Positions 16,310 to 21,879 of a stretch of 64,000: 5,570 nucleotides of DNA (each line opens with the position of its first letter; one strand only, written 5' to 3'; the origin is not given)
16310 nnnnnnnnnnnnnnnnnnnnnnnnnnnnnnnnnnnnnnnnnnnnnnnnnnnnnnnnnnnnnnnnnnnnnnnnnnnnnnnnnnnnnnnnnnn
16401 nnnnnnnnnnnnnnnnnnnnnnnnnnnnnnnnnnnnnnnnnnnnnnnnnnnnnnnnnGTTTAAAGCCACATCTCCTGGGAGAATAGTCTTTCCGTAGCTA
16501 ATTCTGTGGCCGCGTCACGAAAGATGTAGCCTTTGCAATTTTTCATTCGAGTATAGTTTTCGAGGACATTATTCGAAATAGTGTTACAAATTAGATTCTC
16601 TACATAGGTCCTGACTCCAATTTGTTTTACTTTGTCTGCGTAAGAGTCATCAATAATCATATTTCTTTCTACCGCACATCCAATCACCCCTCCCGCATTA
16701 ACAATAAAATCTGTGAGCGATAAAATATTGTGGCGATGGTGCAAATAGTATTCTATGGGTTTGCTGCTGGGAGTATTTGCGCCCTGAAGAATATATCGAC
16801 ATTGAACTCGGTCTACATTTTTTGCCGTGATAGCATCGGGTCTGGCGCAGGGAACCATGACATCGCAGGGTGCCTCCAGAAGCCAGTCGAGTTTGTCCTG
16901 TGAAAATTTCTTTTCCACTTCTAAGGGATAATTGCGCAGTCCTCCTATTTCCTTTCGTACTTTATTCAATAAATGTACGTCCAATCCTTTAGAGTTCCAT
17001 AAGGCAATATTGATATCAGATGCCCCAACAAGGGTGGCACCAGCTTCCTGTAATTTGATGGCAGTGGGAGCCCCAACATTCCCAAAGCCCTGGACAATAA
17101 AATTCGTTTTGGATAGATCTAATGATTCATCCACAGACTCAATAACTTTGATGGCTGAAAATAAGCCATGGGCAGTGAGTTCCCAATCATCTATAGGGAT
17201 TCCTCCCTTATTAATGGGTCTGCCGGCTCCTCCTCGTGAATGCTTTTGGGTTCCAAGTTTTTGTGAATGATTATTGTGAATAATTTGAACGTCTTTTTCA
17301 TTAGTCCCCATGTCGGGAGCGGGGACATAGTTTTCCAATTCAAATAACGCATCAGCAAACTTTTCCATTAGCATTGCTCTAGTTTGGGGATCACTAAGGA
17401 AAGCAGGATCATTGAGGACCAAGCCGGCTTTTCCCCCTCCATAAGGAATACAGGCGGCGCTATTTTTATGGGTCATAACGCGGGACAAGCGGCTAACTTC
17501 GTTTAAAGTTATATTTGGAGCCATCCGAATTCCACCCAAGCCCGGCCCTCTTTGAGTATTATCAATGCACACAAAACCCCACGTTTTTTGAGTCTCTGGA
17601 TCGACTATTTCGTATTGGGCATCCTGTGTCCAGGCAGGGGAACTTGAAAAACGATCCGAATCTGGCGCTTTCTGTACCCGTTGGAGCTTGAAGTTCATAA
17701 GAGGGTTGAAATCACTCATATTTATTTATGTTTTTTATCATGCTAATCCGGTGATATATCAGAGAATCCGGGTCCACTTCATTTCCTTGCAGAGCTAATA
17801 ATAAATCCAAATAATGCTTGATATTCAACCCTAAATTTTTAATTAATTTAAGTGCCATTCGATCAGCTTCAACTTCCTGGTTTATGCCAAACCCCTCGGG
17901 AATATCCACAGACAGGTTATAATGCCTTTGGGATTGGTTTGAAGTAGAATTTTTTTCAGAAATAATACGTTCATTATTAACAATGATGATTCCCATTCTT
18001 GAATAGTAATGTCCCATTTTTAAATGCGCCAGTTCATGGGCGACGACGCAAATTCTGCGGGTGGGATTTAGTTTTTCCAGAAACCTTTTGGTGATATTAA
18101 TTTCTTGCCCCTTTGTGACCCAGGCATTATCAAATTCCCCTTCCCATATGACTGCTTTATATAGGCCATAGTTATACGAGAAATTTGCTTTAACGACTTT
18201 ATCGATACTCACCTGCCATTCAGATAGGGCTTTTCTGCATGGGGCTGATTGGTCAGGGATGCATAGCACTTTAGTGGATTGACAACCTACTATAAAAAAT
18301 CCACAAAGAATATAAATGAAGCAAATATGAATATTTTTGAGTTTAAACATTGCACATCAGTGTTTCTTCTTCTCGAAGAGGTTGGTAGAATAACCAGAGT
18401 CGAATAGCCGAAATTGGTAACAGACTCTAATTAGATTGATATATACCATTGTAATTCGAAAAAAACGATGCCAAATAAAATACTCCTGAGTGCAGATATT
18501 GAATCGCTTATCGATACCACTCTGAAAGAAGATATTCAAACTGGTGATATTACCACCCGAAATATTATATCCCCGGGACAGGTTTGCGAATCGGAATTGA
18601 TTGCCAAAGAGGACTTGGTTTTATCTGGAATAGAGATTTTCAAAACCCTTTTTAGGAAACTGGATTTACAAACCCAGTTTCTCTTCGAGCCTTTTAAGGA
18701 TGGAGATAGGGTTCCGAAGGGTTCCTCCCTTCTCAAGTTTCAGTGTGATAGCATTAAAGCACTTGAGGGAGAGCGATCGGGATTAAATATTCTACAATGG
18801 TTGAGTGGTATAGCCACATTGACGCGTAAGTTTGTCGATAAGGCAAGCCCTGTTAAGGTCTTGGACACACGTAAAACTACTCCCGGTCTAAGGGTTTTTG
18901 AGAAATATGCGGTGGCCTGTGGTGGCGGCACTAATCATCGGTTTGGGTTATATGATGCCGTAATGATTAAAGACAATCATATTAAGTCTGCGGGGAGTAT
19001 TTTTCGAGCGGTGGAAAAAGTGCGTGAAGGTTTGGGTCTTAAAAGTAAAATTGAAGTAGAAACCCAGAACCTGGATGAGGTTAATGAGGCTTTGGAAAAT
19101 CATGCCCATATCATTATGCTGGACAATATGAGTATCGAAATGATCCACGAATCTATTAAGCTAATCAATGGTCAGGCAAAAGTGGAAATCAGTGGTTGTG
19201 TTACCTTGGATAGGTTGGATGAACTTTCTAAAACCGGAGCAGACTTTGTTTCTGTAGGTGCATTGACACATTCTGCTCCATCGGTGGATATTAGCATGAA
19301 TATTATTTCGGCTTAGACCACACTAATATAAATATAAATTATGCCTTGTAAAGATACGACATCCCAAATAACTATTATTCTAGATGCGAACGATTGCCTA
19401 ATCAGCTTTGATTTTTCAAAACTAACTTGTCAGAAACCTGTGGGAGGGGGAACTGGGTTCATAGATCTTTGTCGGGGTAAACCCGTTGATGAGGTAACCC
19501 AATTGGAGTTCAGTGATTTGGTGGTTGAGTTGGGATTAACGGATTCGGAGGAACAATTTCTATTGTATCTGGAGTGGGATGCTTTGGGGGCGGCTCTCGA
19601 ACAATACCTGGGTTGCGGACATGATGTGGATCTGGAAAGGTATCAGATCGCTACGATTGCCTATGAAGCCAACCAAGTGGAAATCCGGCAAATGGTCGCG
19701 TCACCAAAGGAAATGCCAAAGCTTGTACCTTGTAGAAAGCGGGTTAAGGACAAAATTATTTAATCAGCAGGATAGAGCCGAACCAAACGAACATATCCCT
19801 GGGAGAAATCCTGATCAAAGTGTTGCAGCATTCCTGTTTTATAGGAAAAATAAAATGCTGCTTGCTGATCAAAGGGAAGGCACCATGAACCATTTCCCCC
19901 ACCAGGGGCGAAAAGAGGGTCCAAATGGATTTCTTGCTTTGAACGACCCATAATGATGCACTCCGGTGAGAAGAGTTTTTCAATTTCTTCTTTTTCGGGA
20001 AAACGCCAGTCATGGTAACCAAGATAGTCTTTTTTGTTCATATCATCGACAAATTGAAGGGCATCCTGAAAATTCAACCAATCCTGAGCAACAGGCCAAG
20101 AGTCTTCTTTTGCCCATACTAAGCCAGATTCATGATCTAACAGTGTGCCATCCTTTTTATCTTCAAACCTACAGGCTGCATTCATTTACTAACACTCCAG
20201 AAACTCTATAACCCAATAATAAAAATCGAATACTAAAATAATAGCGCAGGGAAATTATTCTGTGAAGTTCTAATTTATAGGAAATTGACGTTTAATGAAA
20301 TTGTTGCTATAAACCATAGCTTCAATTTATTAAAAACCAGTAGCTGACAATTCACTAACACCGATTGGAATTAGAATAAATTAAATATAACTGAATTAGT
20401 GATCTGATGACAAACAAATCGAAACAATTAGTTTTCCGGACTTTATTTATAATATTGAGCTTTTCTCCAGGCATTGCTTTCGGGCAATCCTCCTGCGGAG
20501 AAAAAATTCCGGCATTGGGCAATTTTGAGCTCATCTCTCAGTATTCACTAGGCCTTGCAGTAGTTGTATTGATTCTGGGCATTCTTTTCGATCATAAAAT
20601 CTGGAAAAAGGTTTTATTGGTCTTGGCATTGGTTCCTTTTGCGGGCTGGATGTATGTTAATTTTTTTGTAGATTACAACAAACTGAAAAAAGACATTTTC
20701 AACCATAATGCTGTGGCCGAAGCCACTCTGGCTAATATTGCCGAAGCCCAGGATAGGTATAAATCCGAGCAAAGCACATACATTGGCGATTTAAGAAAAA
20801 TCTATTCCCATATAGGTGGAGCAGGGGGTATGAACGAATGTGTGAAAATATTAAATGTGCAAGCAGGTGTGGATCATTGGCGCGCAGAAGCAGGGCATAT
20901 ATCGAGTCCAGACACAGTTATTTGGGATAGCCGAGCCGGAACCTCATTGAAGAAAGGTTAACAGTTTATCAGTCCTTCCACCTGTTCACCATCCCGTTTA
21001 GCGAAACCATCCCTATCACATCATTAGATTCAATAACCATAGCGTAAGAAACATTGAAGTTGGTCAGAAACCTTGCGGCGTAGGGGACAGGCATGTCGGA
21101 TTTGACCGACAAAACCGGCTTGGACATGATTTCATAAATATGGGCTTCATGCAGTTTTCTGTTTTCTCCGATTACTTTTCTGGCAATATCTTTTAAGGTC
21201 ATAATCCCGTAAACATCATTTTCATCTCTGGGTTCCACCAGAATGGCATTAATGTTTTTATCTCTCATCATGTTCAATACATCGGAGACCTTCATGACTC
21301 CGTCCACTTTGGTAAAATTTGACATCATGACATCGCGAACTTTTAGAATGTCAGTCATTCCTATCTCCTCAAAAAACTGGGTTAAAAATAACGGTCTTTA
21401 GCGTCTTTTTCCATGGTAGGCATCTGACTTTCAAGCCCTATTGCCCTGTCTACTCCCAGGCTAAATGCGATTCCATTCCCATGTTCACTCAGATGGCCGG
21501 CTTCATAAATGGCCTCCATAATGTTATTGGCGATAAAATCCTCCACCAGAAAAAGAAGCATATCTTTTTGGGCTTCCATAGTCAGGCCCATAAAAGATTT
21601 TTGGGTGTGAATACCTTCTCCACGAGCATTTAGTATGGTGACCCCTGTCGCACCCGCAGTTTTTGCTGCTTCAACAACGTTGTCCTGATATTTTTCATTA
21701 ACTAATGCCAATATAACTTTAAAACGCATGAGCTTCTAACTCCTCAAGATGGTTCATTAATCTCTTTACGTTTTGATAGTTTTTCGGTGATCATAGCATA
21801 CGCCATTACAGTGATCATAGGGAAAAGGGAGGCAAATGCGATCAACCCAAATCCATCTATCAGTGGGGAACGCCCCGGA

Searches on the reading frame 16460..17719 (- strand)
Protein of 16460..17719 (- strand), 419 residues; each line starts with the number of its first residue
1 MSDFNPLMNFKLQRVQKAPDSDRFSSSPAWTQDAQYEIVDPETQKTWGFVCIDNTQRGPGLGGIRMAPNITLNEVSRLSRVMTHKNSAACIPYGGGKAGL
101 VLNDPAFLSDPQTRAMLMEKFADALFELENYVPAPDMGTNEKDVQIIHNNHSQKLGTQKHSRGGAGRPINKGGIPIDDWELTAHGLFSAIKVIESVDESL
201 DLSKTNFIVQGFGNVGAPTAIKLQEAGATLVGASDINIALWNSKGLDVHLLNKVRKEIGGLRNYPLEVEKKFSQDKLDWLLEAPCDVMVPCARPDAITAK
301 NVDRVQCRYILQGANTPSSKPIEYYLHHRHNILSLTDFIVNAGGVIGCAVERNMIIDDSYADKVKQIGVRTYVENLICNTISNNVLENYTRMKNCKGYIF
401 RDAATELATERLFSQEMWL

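Call 36: search_protein_families(library=pfam, proteins=[window:16460-17719:-], max_evalue=0.00001)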
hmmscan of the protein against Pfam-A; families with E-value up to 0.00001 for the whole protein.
window:16460-17719:- (419 aa): 2 families
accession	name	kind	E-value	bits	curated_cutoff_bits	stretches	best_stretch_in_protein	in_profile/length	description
PF00208.27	ELFV_dehydrog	-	2.2e-35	123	23.4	1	172-413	1-234/241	Glutamate/Leucine/Phenylalanine/Valine dehydrogenase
PF02812.23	ELFV_dehydrog_N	-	1.4e-21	77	25.3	1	43-150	18-126/129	Glu/Leu/Phe/Val dehydrogenase, dimerisation domain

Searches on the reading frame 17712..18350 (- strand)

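Call 36: search_protein_families(library=pfam, proteins=[window:17712-18350:-], max_evalue=0.00001)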
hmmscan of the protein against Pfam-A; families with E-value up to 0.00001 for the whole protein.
window:17712-18350:- (212 aa): 1 family
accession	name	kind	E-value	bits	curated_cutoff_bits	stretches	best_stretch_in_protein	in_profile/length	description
PF01435.24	Peptidase_M48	-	7.7e-11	42.6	20.3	1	54-184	17-165/186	Peptidase family M48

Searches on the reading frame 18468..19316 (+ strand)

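Call 36: search_protein_families(library=pfam, proteins=[window:18468-19316:+], max_evalue=0.00001)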
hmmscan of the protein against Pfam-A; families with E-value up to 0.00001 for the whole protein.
window:18468-19316:+ (282 aa): 2 families
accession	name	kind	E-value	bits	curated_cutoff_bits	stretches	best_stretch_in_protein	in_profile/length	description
PF01729.25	QRPTase_C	-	1.3e-59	201.2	23.1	1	115-277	1-168/169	Quinolinate phosphoribosyl transferase, C-terminal domain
PF02749.22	QRPTase_N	-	1.4e-13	51.3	27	1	27-113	1-82/82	Quinolinate phosphoribosyl transferase, N-terminal domain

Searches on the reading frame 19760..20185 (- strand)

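Call 36: search_protein_families(library=pfam, proteins=[window:19760-20185:-], max_evalue=0.00001)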
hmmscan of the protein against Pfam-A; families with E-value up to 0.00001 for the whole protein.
window:19760-20185:- (141 aa): 1 family
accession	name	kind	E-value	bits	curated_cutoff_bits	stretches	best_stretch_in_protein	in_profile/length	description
PF07603.17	Lcl_C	-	1.3e-14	54.9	34.9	1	13-136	1-117/117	Lcl C-terminal domain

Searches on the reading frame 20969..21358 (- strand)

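Call 36: search_protein_families(library=pfam, proteins=[window:20969-21358:-], max_evalue=0.00001)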
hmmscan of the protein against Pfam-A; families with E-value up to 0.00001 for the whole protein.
window:20969-21358:- (129 aa): 1 family
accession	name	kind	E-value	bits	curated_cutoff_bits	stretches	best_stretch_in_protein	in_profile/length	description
PF00571.33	CBS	-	1.3e-18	67.5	24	2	7-62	1-55/57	CBS domain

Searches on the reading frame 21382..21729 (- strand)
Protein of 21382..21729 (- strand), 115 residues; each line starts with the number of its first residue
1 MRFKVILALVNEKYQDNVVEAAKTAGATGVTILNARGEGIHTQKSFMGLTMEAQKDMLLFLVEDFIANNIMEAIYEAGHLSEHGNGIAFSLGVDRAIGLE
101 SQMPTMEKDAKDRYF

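Call 37: search_protein_families(library=pfam, proteins=[window:21382-21729:-], max_evalue=0.00001)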
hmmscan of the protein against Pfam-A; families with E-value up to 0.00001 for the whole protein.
window:21382-21729:- (115 aa): 1 family
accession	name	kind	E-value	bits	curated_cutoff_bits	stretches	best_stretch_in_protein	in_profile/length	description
PF00543.27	P-II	-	5.2e-11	43.2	25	1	4-97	2-96/102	Nitrogen regulatory protein P-II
